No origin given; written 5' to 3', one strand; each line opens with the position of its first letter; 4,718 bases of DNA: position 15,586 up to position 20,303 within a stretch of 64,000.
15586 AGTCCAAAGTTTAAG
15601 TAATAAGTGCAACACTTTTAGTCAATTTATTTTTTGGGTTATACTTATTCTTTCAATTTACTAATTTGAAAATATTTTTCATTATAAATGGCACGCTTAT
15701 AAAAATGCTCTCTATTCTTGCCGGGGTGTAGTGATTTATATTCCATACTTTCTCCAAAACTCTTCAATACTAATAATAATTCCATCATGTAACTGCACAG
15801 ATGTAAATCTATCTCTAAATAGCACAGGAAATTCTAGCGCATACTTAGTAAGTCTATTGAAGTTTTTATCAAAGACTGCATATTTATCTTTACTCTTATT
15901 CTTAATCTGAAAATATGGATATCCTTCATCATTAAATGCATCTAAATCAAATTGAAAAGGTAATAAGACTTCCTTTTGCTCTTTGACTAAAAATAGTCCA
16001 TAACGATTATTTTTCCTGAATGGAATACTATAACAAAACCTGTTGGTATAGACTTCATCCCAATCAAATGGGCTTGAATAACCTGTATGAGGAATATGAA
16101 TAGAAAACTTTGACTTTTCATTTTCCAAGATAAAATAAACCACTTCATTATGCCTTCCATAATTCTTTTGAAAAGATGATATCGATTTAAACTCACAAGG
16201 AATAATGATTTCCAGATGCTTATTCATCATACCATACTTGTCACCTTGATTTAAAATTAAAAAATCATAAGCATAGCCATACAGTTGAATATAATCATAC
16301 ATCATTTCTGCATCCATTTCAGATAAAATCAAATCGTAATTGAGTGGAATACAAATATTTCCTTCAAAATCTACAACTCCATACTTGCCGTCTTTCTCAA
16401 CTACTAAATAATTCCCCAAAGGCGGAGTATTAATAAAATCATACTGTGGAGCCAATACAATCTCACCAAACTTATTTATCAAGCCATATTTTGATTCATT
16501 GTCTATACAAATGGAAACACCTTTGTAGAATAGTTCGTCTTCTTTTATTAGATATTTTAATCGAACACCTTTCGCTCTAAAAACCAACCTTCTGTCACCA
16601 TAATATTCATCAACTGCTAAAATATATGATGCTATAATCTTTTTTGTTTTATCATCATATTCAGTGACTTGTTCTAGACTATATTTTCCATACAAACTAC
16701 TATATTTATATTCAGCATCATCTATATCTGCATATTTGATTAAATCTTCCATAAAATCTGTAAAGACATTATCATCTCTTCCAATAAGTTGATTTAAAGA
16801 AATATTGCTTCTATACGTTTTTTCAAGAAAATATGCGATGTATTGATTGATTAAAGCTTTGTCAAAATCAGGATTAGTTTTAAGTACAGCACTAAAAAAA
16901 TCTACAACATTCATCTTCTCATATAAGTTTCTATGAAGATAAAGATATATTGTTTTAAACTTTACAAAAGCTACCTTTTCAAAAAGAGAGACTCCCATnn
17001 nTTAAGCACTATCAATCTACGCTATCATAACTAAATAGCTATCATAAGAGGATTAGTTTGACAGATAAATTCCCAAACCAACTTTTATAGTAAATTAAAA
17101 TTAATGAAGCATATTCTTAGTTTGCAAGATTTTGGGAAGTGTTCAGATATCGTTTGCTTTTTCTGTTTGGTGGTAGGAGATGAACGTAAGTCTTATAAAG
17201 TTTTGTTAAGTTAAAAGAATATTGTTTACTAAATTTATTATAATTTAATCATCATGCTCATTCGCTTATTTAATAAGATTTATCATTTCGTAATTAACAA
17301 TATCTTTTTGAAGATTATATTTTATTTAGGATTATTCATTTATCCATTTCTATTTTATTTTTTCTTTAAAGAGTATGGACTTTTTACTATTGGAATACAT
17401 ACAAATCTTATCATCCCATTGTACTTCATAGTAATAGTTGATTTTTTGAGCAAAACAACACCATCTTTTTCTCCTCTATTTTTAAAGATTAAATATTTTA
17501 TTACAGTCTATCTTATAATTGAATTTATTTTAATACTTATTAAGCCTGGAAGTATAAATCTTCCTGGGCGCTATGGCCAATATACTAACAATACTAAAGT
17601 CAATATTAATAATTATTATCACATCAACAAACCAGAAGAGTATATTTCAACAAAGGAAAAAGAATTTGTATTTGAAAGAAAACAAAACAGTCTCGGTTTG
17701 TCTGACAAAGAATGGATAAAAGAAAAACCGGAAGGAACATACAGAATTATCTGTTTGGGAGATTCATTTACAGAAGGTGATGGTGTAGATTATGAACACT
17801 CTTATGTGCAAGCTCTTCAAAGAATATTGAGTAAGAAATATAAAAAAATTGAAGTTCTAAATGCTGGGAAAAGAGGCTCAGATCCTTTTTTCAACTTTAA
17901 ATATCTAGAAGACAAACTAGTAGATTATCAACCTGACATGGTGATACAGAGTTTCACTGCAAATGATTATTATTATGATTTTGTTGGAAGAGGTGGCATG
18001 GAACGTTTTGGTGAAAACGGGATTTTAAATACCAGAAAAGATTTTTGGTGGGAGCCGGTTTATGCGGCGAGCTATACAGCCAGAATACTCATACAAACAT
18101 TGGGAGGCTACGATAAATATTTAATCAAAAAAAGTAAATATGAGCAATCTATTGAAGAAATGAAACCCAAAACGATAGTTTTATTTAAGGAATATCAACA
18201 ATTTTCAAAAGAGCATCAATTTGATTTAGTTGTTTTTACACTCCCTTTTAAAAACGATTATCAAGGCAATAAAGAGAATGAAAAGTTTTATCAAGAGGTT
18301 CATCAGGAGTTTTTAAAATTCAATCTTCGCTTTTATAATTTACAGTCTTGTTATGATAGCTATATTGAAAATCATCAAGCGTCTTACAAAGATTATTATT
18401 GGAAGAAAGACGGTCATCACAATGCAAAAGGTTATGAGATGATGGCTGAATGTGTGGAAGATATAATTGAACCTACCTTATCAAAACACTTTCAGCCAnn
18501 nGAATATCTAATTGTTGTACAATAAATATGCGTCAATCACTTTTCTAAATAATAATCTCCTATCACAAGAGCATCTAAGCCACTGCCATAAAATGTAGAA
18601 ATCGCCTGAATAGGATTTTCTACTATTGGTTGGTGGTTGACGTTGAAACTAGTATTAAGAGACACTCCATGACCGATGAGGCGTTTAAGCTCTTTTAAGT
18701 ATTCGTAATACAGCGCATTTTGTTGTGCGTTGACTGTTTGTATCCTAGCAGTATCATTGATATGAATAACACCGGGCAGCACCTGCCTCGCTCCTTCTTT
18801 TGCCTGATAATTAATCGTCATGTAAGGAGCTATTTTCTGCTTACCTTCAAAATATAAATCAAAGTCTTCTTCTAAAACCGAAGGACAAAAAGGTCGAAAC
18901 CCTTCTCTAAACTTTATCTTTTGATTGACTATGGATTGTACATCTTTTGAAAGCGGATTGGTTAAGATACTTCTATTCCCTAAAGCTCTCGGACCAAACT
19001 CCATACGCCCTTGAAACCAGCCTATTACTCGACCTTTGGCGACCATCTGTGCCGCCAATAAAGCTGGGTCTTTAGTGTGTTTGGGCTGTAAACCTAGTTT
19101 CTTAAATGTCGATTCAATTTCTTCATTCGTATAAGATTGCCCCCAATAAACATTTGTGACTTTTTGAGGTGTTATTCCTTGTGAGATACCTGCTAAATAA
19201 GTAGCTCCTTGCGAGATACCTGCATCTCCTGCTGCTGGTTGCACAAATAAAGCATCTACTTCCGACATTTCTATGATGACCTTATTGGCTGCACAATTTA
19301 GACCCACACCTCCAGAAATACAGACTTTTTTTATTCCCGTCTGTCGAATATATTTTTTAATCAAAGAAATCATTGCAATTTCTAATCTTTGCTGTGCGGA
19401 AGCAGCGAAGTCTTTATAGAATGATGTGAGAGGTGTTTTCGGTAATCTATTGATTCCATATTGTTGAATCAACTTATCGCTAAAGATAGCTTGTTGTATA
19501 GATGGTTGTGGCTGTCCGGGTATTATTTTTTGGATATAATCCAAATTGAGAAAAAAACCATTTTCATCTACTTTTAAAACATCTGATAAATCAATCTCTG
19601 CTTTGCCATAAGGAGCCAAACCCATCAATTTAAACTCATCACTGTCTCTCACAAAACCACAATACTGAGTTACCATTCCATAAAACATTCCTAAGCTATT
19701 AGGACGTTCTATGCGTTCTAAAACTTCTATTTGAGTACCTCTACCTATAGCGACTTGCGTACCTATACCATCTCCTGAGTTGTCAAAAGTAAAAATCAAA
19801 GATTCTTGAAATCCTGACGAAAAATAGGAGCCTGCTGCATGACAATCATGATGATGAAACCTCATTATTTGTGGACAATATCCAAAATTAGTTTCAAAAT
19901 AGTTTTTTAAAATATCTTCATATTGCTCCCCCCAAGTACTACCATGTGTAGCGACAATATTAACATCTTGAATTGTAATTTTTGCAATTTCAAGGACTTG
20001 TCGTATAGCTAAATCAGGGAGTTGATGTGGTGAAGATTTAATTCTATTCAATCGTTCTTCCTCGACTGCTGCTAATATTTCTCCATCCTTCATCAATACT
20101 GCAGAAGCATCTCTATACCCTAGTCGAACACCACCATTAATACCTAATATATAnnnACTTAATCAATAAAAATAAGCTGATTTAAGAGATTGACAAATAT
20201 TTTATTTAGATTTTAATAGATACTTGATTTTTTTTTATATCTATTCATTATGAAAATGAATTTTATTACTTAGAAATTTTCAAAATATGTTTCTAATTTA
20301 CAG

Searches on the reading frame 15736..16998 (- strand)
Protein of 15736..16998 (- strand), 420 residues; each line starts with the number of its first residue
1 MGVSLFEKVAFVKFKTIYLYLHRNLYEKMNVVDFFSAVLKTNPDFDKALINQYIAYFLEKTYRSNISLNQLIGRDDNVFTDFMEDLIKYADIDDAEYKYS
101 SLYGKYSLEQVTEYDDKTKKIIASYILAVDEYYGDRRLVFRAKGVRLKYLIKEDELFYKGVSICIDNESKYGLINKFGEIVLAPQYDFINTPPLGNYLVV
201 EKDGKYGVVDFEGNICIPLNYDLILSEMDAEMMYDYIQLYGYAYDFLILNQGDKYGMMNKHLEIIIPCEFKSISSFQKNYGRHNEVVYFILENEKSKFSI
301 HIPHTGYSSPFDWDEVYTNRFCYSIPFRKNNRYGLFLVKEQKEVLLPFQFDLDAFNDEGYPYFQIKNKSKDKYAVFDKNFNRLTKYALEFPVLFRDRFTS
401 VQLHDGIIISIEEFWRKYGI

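Call 24: search_protein_families(library=pfam, proteins=[window:15736-16998:-], max_evalue=0.001)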
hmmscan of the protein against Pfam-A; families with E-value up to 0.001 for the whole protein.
window:15736-16998:- (420 aa): 1 family
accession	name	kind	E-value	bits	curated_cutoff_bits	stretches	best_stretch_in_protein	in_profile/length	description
PF14903.11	WG_beta_rep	-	1.2e-16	60.8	25.6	2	171-206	1-35/35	WG containing repeat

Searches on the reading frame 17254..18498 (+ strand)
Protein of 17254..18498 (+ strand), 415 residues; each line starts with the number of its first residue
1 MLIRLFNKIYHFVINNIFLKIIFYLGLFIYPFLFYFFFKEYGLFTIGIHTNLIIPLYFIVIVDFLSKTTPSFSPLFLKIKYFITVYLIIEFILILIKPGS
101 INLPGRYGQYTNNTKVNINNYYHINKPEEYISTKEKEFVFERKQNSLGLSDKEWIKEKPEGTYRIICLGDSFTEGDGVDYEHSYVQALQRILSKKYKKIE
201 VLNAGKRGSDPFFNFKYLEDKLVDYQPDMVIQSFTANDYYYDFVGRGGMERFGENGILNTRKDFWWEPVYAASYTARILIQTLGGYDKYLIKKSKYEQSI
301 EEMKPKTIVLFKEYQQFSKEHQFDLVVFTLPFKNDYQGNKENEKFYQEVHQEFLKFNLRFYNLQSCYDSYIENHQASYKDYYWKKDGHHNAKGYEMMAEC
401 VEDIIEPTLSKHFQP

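Call 24: search_protein_families(library=pfam, proteins=[window:17254-18498:+], max_evalue=0.001)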
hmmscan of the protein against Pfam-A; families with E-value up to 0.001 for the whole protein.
window:17254-18498:+ (415 aa): 2 families
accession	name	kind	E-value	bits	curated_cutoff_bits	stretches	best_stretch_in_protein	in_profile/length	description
PF13472.12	Lipase_GDSL_2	-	3.8e-13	50.7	32.9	1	167-395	1-177/178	GDSL-like Lipase/Acylhydrolase family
PF00657.28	Lipase_GDSL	-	3.9e-09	37.4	23.6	1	165-401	1-208/208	GDSL-like Lipase/Acylhydrolase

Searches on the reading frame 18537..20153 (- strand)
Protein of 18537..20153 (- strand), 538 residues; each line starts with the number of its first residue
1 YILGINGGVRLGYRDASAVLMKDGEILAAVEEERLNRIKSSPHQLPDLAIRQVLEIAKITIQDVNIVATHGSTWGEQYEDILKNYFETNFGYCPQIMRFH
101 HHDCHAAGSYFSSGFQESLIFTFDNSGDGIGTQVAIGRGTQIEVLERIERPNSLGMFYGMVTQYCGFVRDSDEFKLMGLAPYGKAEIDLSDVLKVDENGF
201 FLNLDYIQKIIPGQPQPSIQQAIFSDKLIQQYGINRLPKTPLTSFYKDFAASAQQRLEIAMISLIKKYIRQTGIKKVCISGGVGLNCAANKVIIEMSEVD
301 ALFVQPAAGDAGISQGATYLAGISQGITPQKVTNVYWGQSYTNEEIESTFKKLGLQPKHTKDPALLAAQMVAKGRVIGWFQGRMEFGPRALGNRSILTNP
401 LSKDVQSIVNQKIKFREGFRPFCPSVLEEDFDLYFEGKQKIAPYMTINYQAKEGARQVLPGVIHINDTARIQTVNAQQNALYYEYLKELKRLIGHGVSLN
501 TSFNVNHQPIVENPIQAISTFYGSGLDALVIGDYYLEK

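Call 24: search_protein_families(library=pfam, proteins=[window:18537-20153:-], max_evalue=0.001)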
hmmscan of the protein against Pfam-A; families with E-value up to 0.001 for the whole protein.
window:18537-20153:- (538 aa): 3 families
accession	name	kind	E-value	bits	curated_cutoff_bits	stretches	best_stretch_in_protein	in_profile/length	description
PF16861.10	Carbam_trans_C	-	4.5e-63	212.3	27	1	368-538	1-170/170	Carbamoyltransferase C-terminus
PF02543.21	Carbam_trans_N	-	1.3e-37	130.4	24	1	93-318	124-345/346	Carbamoyltransferase N-terminus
PF22521.2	HypF_C_2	-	0.00094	19.5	27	0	248-316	168-240/241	Carbamoyltransferase, Kae1-like Domain, second subdomain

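Call 45: search_protein_families(library=ncbifam, proteins=[window:18537-20153:-], max_evalue=0.00001)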
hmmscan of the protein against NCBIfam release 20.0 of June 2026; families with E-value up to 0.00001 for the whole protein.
window:18537-20153:- (538 aa): 1 family
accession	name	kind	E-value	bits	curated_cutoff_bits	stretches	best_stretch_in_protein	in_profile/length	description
NF041651.1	nodul_NodU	equivalog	1.3e-33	116.6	1000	1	257-507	285-526/556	nodulation protein NodU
